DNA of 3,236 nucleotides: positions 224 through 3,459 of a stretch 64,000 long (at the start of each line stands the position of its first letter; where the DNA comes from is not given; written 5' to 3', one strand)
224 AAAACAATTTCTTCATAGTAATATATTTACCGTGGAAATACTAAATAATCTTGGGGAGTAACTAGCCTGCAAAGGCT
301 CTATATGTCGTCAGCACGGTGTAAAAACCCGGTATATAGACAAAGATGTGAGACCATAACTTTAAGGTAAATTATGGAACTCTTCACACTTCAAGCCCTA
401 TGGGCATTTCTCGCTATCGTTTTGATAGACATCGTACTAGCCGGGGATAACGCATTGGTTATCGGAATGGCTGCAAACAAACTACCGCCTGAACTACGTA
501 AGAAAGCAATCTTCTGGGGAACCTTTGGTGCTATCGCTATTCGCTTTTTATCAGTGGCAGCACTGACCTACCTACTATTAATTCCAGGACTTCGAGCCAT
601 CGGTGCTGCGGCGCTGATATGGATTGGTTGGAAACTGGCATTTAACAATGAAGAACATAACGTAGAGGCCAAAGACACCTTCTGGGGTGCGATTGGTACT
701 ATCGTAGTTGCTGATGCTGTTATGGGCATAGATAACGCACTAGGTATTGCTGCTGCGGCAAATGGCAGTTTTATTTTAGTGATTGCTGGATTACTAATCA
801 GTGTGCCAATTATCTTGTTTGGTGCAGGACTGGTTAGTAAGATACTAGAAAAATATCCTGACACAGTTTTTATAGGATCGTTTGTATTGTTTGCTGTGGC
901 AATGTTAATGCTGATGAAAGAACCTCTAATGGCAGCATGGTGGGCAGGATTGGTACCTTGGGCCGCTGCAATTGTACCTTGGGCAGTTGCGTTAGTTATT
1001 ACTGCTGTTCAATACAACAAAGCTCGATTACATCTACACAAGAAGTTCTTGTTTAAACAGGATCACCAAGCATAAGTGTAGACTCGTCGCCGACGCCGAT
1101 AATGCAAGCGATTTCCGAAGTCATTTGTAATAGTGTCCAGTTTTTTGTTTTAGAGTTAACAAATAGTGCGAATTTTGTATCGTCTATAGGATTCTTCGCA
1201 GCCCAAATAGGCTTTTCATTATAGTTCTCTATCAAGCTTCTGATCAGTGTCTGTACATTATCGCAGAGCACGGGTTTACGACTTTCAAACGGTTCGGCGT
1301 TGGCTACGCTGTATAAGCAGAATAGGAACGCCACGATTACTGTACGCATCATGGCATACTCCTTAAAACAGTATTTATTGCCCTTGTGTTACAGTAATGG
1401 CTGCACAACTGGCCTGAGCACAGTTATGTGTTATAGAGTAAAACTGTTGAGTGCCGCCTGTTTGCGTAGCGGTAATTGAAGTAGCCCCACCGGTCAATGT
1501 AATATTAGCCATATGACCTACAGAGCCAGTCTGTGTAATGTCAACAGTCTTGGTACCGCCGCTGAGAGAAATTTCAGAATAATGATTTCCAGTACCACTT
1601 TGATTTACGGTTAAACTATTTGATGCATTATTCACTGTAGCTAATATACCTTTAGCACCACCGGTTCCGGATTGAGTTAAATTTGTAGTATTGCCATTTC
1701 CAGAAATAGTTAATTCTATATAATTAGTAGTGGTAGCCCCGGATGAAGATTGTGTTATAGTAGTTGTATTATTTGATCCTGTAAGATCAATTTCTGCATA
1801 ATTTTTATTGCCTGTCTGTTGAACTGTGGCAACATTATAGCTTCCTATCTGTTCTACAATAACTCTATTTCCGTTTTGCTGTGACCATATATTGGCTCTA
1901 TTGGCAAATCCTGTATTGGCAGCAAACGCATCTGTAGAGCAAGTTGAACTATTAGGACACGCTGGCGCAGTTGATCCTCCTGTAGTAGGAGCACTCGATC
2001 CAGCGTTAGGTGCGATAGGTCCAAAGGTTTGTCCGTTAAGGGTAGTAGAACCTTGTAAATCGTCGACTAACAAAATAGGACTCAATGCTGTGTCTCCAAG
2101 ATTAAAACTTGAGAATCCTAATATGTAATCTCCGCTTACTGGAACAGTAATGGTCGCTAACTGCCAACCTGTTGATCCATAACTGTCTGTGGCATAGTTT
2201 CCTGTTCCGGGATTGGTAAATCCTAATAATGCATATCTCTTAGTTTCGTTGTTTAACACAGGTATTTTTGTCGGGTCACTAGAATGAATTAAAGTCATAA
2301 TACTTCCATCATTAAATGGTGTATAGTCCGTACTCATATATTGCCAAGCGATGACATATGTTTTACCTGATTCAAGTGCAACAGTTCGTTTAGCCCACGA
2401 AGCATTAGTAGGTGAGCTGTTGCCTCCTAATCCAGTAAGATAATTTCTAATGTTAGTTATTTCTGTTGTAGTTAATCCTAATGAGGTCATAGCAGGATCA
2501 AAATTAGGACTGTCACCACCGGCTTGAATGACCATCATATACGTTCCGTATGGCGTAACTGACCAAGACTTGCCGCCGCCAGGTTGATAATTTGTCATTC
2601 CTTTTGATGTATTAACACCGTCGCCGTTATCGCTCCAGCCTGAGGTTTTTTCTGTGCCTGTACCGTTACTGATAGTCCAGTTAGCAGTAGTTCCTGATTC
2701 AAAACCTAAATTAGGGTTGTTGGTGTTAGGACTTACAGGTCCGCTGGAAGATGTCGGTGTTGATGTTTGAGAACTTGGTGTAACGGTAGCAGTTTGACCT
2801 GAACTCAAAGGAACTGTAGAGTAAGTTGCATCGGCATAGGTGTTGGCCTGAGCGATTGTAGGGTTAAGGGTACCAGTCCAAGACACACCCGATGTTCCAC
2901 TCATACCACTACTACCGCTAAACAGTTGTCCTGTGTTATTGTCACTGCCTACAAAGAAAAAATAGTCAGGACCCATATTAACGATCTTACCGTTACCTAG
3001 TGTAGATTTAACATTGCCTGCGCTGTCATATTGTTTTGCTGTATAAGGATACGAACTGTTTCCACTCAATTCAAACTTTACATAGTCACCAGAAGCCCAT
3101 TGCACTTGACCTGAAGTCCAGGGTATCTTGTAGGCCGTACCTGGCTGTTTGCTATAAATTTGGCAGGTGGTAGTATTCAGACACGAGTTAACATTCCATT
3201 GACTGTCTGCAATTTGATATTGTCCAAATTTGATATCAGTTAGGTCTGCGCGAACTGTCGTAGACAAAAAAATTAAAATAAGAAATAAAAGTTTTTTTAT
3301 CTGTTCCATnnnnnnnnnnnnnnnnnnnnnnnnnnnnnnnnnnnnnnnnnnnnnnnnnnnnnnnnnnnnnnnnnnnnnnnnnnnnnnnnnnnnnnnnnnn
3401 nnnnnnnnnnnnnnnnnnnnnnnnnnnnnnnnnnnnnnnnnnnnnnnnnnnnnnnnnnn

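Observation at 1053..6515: Phage-borne curli (functional amyloid) secretion module: csgF-csgG, curlin subunit, and curlin-repeat fusion proteins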

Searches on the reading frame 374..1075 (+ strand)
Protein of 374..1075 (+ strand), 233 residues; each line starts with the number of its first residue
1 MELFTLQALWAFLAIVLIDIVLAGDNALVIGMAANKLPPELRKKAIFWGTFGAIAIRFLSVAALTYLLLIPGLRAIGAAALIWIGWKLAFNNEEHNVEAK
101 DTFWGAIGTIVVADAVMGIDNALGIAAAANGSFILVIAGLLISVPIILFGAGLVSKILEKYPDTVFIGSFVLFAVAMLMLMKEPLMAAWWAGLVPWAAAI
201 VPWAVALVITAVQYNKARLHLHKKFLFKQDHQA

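Call 3: search_protein_families(library=pfam, proteins=[window:374-1075:+], max_evalue=0.1)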
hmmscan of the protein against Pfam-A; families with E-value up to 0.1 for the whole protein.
window:374-1075:+ (233 aa): 1 family
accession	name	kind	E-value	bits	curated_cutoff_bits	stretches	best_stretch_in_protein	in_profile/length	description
PF03741.22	TerC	-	8.4e-41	140.1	27.8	1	14-182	2-177/178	Integral membrane protein TerC family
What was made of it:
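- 374..1075 (+): TerC-family membrane protein on the opposite strand, lying between the module and its cyclase. It is a neighbour, not a conserved part. Pfam PF03741, E 8e-41 (call 3).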

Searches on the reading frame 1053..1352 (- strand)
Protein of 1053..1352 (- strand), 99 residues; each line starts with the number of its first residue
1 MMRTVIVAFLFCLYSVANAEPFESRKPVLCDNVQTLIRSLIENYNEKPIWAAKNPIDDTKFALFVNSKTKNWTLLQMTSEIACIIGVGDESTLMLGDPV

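Call 3: search_protein_families(library=pfam, proteins=[window:1053-1352:-], max_evalue=0.1)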
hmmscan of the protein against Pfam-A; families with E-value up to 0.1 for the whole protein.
window:1053-1352:- (99 aa): 0 families
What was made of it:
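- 1053..1352 (-): Small secreted protein, 99 aa, with two conserved cysteines. Its membership of the module is uncertain. No Pfam hit (call 3).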

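Call 72: search_solved_structures(query=A7, max_evalue=1)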
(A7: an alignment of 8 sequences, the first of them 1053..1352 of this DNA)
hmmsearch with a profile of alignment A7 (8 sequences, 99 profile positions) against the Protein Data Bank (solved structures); distinct sequences matched with E-value up to 1: 0.

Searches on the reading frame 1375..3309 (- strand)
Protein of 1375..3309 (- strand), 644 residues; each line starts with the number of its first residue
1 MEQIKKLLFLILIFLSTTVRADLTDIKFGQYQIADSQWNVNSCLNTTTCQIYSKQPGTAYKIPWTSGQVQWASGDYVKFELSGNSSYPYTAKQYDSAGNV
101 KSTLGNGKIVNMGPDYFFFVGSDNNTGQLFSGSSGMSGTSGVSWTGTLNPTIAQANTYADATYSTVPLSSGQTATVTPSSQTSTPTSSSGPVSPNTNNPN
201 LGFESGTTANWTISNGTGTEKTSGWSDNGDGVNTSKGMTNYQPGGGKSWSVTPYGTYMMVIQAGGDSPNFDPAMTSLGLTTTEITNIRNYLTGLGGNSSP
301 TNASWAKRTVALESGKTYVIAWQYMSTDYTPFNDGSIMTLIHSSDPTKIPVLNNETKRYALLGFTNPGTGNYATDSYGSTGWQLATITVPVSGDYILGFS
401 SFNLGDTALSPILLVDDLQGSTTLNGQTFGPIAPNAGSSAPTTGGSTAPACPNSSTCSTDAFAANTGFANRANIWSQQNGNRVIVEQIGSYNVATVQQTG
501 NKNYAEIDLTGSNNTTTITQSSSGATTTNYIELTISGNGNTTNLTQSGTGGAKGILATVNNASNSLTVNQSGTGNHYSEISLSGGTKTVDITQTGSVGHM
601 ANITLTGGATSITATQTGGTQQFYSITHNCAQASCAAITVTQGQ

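Call 3: search_protein_families(library=pfam, proteins=[window:1375-3309:-], max_evalue=0.1)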
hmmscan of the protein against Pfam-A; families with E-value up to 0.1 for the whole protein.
window:1375-3309:- (644 aa): 2 families
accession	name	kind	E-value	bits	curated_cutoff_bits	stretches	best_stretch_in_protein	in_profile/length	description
PF07012.17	Curlin_rpt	-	4.6e-09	36.5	20.7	3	492-520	4-32/34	Curlin associated repeat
PF24373.1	DUF7529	-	0.042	14.1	27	1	142-183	13-54/160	Family of unknown function (DUF7529)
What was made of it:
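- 1375..3309 (-): Second curlin-repeat protein, 644 aa. Layout: signal peptide, N-domain (22-158), S/T/P linker, CBM-like beta-sandwich (200-440), linker, then a 7-rung curlin beta-solenoid (480-644). Pfam Curlin_rpt 36.5 bits (call 3).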

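Call 25: find_homologous_proteins(query=window:1375-3309:-, max_evalue=0.00001)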
Query window:1375-3309:- (644 aa): 2280 proteins with E <= 0.00001 among 8000 candidates; the best 120 are listed.
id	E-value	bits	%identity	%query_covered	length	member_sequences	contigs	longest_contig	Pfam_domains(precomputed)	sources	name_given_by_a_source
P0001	0.0e+0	1393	99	100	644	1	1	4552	PF07012.18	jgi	jgi:hypothetical protein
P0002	0.0e+0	1379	98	100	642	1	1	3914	PF07012.18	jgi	-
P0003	0.0e+0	1379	98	100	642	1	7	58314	PF07012.18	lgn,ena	-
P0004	0.0e+0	1377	98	100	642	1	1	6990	PF07012.18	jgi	-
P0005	0.0e+0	1377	98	100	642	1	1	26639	PF07012.18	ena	-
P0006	0.0e+0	1376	98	100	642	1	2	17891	PF07012.18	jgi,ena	jgi:hypothetical protein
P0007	0.0e+0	1375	98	100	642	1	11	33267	PF07012.18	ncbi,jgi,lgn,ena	-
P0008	0.0e+0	1375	98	100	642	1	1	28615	PF07012.18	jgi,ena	-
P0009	0.0e+0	1374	98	100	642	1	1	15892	PF07012.18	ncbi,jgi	-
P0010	0.0e+0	1374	98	100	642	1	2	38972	PF07012.18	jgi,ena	-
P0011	0.0e+0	1373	98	100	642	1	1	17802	PF07012.18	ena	-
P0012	0.0e+0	1373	98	100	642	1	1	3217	PF07012.18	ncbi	-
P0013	0.0e+0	1373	98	100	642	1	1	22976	PF07012.18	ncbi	-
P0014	0.0e+0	1373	98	100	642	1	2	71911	PF07012.18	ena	-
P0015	0.0e+0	1371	98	100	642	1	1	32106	PF07012.18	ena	-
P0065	3.2e-237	807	81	71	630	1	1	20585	PF07691.18,PF10528.15,PF07012.18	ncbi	-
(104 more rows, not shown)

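Call 36: predict_structure(alignment_id=A1)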
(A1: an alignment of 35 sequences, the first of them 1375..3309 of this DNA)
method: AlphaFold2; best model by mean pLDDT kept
length: 644 residues; sequences in the alignment: 35
mean_pLDDT: 66.5   pTM: 0.42
mean pLDDT of the five models: 66.5, 65.4, 63.5, 63.3, 61.3
residues with pLDDT >= 90: 24; 70-90: 297; 50-70: 204; < 50: 119
segments of 3 or more residues with pLDDT < 50: 16-21, 159-200, 329-331, 365-379, 411-420, 442-477, 631-634
pLDDT, mean of each block of 10 residues (from residue 1): 63 51 67 68 55 72 76 79 79 81 82 69 76 61 55 51 45 32 28 42 65 83 74 79 62 73 80 90 86 66 85 71 61 72 87 80 51 43 70 85 62 42 60 55 33 31 37 46 75 86 78 85 77 79 86 76 82 76 72 76 65 72 60 51 52
secondary structure, 60 per line:
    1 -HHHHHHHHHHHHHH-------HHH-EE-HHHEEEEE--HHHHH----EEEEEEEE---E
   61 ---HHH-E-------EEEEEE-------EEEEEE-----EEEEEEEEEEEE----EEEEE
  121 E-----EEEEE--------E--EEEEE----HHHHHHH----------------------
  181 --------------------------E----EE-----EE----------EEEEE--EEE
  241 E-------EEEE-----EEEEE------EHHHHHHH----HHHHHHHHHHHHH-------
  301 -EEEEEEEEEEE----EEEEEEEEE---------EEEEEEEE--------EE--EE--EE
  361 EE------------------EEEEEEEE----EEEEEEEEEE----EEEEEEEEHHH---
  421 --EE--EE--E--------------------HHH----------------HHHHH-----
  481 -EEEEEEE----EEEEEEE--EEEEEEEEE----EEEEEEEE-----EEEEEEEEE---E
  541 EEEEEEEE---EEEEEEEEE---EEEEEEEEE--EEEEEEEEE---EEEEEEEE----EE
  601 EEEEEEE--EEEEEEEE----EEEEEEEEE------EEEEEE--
elements in order: H2-15 E33-37 H40-44 E49-56 E76-81 E89-94 E100-111 E116-121 E127-131 E143-147 H152-158 E231-235 E238-241 E249-252 E258-262 H270-276 H281-293 E302-312 E317-325 E335-342 E359-362 E381-388 E393-402 E407-414 H471-475 E482-488 E493-499 E502-510 E515-522 E528-536 E540-548 E552-560 E564-572 E575-583 E587-594 E599-607 E610-617 E622-630 E637-642
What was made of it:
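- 1375..3309 (-): AF2 model in call 36.
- Checked: The 644-aa protein models as N-domain, linker, beta-sandwich (200-440), linker, then a 14-strand solenoid at 480-644 (call 36).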

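Call 38: fold_search(model_id=the predicted structure, library=pdb)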
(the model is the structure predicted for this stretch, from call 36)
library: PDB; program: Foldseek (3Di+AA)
matches with E <= 10: 836; with E <= 0.001: 2
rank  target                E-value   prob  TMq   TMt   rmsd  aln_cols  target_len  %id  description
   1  8hhv_A                3.0e-04  0.97  0.14  0.19  22.7       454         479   10  endo-alpha-D-arabinanase EndoMA1 from Microbacterium arabinogalactanolyticum (released 2023-08-16)
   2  8ic1_A                6.1e-04  0.98  0.15  0.19  22.8       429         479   10  endo-alpha-D-arabinanase EndoMA1 D51N mutant from Microbacterium arabinogalactanolyticum in complex with arabinooligos (released 2023-08-16)
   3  2xon_L                1.2e-03  1.00  0.16  0.58   6.3       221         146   15  Structure of TmCBM61 in complex with beta-1,4-galactotriose at 1.4 A resolution (released 2010-09-08)
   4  1k42_MODEL_1_A        2.0e-03  1.00  0.16  0.49   8.7       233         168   14  The Solution Structure of the CBM4-2 Carbohydrate Binding Module from a Thermostable Rhodothermus marinus Xyla (released 2002-05-29)
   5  2c26                  3.1e-03  0.93  0.15  0.33  18.1       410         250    9  Structural basis for the promiscuous specificity of the carbohydrate- binding modules from the beta-sandwich super famil (released 2005-10-18)
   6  6qfk_A                4.7e-03  0.90  0.16  0.08  18.9       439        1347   11  EngBF DARPin Fusion 4b G10 (released 2019-11-06)
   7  8a1a_A                4.7e-03  0.89  0.15  0.08  19.2       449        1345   12  Structure of a leucinostatin derivative determined by host lattice display : L1F11V1 construct (released 2022-12-07)
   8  2zew_A                5.2e-03  0.99  0.14  0.48   9.7       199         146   12  Family 16 Cabohydrate Binding Domain Module 1 (released 2008-03-04)
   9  2zex_B                5.2e-03  0.99  0.13  0.47   9.8       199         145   12  Family 16 carbohydrate binding module (released 2008-03-04)
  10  2zew_B                6.0e-03  0.99  0.13  0.47   9.9       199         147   13  Family 16 Cabohydrate Binding Domain Module 1 (released 2008-03-04)
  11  6v1v_A                6.0e-03  0.69  0.14  0.12  19.5       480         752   10  VIP3B (VIP3B_2160) adapted for crystallization (released 2019-12-18)
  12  6v1v_B                6.9e-03  0.25  0.10  0.09  26.8       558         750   10  VIP3B (VIP3B_2160) adapted for crystallization (released 2019-12-18)
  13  2zxq                  7.6e-03  0.84  0.15  0.09  18.6       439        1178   12  Crystal structure of endo-alpha-N-acetylgalactosaminidase from Bifidobacterium longum (EngBF) (released 2009-06-16)
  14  6k0v_A                7.6e-03  0.15  0.09  0.10  24.8       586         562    8  Catalytic domain of GH87 alpha-1,3-glucanase D1069A in complex with tetrasaccharides (released 2019-12-25)
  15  8xmz_A                8.3e-03  1.00  0.15  0.59   5.2       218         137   11  Crystal structure of a novel porphyran-binding carbohydrate binding module (released 2024-01-17)
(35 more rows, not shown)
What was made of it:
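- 1375..3309 (-): Foldseek gave weak CBM hits (call 38).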

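Call 53: search_protein_families(library=pfam, proteins=[P0065], max_evalue=0.01)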
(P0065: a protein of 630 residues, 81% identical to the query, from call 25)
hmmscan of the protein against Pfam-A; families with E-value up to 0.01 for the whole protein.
P0065 (630 aa): 3 families
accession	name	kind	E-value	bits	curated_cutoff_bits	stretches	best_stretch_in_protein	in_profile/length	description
PF07691.17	PA14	-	4.1e-15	56.3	24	1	65-148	39-131/147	PA14 domain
PF10528.15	GLEYA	-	2.8e-08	34.4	26.2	1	73-148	2-87/91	GLEYA domain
PF07012.17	Curlin_rpt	-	2.8e-06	27.6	20.7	2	467-494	4-31/34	Curlin associated repeat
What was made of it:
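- Closest known: Pelagibacter phage HTVC008M, gp014-gp019. Same: Its second curlin protein also has a lectin-type head (PA14, call 53).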

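Call 88: fold_search(model_id=the predicted structure, library=viral)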
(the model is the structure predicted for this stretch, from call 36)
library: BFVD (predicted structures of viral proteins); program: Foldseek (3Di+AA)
matches with E <= 10: 894; with E <= 0.001: 8
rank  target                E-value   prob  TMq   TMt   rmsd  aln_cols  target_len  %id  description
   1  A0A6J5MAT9            2.2e-33  1.00  0.34  0.46  17.6       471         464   54  Curlin associated [uncultured Caudovirales phage]
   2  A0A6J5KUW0            5.9e-17  1.00  0.35  0.22  23.8       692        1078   22  Autotransporter beta-domain containing protein [uncultured Caudovirales phage]
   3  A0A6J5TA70            1.4e-08  1.00  0.27  0.52  13.5       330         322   29  Curlin associated [uncultured Caudovirales phage]
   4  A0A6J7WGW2            3.1e-07  1.00  0.22  0.30  19.1       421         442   18  PA14 domain-containing protein [uncultured Caudovirales phage]
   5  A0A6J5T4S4            1.1e-04  0.94  0.12  0.18  19.3       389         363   12  Uncharacterized protein [uncultured Caudovirales phage]
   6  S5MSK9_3              2.6e-04  0.89  0.12  0.07  30.1       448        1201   10  Tail fiber protein [Bacillus phage JL]
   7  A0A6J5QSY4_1          3.7e-04  0.92  0.14  0.08  19.5       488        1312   10  Carbohydrate-binding, CenC-like [uncultured Caudovirales phage]
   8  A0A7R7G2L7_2          7.0e-04  0.72  0.17  0.10  32.0       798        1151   11  (no name in the UniProt tables at hand)
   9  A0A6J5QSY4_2          1.0e-03  0.90  0.14  0.07  17.4       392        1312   10  Carbohydrate-binding, CenC-like [uncultured Caudovirales phage]
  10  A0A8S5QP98            1.1e-03  0.44  0.10  0.06  27.3       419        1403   12  Tail protein [Siphoviridae sp. ctgBD49]
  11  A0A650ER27            1.7e-03  0.57  0.12  0.14  26.9       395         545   13  (no name in the UniProt tables at hand)
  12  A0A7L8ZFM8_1          2.0e-03  0.75  0.14  0.10  38.2       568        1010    9  (no name in the UniProt tables at hand)
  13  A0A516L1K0            3.0e-03  1.00  0.17  0.22   5.4       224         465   12  (no name in the UniProt tables at hand)
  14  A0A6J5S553            3.8e-03  0.84  0.16  0.15  18.7       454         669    9  Uncharacterized protein [uncultured Caudovirales phage]
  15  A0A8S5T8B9            3.8e-03  0.20  0.10  0.11  22.6       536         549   10  Uncharacterized protein [Podoviridae sp. ctU557]
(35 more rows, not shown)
